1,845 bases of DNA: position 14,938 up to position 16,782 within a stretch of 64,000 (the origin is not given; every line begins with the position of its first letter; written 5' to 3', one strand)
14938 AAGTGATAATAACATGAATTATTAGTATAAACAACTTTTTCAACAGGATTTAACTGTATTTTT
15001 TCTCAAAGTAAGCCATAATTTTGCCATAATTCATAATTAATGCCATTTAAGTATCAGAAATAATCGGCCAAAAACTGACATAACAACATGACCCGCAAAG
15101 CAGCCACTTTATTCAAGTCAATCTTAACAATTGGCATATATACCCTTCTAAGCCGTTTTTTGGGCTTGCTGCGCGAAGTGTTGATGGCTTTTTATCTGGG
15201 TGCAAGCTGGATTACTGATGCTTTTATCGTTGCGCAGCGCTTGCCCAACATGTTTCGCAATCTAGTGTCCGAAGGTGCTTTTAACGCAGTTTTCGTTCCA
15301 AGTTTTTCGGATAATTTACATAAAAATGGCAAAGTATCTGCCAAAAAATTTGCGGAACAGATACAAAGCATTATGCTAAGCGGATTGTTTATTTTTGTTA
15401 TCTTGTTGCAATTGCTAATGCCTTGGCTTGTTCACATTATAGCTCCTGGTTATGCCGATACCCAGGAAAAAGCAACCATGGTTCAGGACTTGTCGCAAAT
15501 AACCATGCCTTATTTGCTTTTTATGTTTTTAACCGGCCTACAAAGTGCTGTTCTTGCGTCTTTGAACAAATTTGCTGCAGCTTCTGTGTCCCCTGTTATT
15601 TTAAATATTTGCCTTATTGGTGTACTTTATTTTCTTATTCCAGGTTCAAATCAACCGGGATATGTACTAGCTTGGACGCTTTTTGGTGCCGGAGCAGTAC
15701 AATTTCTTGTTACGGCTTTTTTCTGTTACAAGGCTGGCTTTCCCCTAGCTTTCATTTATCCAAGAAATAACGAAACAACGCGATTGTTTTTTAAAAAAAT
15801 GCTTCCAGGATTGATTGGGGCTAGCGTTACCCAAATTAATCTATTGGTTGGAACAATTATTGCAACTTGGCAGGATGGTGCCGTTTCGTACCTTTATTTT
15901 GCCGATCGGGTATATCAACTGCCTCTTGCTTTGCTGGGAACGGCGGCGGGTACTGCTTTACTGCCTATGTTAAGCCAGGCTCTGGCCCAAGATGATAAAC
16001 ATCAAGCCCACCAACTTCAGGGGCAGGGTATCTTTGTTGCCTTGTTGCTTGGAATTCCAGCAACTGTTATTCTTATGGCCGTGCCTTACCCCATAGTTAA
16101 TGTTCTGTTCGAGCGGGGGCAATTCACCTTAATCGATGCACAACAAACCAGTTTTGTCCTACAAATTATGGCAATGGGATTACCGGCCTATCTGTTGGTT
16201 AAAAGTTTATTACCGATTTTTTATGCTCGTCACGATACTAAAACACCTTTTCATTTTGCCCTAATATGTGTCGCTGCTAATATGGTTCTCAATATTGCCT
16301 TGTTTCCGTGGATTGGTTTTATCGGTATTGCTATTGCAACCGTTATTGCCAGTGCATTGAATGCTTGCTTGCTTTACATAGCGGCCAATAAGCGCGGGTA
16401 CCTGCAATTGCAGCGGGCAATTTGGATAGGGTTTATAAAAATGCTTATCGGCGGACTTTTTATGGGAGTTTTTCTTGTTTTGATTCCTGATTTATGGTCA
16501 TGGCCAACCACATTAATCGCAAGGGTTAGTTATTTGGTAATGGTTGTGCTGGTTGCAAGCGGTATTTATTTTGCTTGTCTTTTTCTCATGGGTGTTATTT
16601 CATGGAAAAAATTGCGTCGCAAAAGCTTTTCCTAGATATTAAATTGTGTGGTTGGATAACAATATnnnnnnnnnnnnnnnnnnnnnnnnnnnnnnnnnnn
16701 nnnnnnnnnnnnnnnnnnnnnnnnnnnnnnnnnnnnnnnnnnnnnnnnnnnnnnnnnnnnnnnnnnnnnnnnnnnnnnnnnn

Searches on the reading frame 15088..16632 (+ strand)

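Call 64: search_protein_families(library=ncbifam, proteins=[window:15088-16632:+], max_evalue=1e-20)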
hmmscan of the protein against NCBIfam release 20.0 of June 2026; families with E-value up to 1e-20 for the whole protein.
window:15088-16632:+ (515 aa): 1 family
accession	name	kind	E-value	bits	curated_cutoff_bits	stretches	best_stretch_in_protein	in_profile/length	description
TIGR01695.1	murJ_mviN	equivalog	1.5e-113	380.2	235.55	1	8-510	2-505/506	murein biosynthesis integral membrane protein MurJ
